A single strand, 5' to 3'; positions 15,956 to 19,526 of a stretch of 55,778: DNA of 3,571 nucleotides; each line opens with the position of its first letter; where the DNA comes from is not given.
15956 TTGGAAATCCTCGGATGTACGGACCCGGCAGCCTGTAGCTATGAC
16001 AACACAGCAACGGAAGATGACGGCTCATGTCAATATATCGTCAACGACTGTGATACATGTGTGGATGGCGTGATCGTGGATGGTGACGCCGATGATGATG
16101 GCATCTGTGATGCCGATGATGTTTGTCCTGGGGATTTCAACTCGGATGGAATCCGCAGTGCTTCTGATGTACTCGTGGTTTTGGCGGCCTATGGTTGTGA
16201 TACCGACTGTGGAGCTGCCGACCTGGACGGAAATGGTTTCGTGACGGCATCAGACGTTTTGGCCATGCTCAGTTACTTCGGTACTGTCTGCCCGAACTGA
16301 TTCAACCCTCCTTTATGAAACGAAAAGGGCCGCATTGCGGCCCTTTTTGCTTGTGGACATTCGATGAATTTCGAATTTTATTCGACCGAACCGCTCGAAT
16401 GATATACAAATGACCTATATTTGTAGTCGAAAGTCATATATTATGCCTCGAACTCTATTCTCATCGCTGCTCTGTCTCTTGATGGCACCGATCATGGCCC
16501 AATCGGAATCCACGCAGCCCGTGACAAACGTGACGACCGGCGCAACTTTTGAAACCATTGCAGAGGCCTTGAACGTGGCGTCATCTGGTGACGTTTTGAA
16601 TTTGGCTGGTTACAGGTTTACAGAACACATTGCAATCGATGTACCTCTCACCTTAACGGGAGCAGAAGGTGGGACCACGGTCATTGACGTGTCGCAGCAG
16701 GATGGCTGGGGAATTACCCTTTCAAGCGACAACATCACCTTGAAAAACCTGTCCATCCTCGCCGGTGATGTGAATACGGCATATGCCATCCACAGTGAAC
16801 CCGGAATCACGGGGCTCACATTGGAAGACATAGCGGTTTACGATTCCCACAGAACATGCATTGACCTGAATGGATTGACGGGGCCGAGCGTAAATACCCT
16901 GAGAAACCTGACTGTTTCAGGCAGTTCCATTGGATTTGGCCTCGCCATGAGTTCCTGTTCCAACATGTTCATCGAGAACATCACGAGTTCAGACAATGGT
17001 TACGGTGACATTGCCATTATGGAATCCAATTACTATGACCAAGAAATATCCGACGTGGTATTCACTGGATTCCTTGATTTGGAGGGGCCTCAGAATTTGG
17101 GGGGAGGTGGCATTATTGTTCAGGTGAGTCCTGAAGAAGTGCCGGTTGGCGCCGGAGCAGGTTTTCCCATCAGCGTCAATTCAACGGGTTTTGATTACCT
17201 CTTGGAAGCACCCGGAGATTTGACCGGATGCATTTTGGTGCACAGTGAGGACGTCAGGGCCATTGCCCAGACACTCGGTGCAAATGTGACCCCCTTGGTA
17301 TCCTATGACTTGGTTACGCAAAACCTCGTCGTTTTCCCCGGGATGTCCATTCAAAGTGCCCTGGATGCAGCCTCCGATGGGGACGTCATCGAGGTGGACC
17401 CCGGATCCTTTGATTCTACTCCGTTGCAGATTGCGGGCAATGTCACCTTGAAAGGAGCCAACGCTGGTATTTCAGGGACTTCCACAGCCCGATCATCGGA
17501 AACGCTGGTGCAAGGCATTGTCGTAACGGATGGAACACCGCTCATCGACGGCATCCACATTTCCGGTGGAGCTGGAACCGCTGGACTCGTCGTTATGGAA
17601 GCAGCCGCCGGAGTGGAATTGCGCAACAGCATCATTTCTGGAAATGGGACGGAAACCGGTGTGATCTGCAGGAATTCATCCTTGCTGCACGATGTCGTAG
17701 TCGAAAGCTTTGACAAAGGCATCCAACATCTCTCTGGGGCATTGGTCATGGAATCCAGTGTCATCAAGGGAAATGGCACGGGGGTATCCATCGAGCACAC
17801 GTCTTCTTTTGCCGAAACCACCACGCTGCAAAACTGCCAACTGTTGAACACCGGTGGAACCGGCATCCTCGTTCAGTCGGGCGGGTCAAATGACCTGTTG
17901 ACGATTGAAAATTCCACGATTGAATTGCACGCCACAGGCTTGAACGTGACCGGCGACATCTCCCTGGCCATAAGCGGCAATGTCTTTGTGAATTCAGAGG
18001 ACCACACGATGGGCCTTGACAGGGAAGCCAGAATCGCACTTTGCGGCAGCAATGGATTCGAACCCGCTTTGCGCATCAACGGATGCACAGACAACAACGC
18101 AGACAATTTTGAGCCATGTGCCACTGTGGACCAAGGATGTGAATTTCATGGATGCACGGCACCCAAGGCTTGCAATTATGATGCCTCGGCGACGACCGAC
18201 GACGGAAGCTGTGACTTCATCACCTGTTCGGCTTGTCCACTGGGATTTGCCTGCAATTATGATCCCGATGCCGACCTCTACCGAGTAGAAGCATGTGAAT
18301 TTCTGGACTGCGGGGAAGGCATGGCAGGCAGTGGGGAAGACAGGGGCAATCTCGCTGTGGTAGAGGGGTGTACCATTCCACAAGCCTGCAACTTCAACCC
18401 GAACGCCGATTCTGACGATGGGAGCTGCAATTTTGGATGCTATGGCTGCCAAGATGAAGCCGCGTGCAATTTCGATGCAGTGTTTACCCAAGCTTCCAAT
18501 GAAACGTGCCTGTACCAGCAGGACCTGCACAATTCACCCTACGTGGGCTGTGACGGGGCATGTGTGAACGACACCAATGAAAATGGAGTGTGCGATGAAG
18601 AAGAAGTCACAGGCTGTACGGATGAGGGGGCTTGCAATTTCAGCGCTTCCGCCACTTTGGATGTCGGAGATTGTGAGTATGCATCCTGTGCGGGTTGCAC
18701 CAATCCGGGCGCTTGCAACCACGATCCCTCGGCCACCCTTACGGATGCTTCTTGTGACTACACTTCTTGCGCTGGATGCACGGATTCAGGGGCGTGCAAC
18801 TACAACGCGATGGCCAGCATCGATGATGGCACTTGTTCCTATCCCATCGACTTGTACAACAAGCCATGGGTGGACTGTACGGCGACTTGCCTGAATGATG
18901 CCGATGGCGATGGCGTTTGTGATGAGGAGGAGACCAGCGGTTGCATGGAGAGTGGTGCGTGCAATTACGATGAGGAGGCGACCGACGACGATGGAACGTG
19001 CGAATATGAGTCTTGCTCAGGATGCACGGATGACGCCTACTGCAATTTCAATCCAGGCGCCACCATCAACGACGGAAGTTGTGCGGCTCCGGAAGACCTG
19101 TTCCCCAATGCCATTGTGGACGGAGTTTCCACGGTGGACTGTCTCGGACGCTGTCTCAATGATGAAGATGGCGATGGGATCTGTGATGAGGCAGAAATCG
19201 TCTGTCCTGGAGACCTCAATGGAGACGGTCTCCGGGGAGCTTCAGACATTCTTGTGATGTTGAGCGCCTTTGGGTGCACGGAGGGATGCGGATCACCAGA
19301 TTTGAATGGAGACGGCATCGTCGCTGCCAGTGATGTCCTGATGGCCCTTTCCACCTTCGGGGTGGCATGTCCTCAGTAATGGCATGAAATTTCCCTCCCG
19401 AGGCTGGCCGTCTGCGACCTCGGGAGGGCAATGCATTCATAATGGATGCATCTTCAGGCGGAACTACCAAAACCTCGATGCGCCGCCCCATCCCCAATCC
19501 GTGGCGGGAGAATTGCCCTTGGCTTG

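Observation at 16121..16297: Recurrent extreme-C-terminal, cysteine-framed double dockerin-like tail on six secreted proteins: candidate sorting or anchoring module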

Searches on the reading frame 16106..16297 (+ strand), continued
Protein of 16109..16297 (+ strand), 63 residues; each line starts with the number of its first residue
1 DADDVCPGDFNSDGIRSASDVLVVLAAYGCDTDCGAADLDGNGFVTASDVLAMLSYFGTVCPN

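Call 67: search_protein_families(library=ncbifam, proteins=[P0126, P0131, P0134], max_evalue=0.01)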
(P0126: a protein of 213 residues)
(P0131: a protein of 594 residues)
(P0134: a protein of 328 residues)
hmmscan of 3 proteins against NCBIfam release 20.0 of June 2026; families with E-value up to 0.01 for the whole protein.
P0126 (213 aa): 1 family
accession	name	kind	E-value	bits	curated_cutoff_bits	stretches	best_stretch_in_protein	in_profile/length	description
NF041540.1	dockerin_GC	domain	3.1e-09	37.1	29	1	125-175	1-60/67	GC-type dockerin domain-anchored protein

P0131 (594 aa): 1 family
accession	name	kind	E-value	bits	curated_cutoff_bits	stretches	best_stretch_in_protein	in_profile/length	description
NF041540.1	dockerin_GC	domain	8.3e-15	54.9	29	2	287-341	1-64/67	GC-type dockerin domain-anchored protein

P0134 (328 aa): 2 families
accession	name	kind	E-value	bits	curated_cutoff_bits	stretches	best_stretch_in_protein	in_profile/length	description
NF041540.1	dockerin_GC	domain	4.2e-05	23.9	29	1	167-217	1-63/67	GC-type dockerin domain-anchored protein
NF049990.1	CellobisidaseCelK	equivalog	0.0034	15.6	1700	0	146-185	808-846/889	cellulose 1,4-beta-cellobiosidase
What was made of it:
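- Closest known: NCBIfam NF041540, 'GC-type dockerin domain-anchored protein'. Different: The model also scores multi-copy, internal 'GPC' arrays such as P0131 (54.9 bits, call 67).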

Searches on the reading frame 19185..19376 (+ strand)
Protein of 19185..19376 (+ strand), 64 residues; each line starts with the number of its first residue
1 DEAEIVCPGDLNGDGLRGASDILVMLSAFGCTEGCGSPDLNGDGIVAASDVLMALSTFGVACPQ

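Call 7: search_protein_families(library=ncbifam, proteins=[window:19185-19376:+], max_evalue=10)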
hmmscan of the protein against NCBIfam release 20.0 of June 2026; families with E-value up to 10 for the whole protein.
seq(64 aa): 1 family
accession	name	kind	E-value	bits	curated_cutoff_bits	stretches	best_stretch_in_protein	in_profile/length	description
NF041540.1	dockerin_GC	domain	7.7e-05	23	29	1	7-62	1-67/67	GC-type dockerin domain-anchored protein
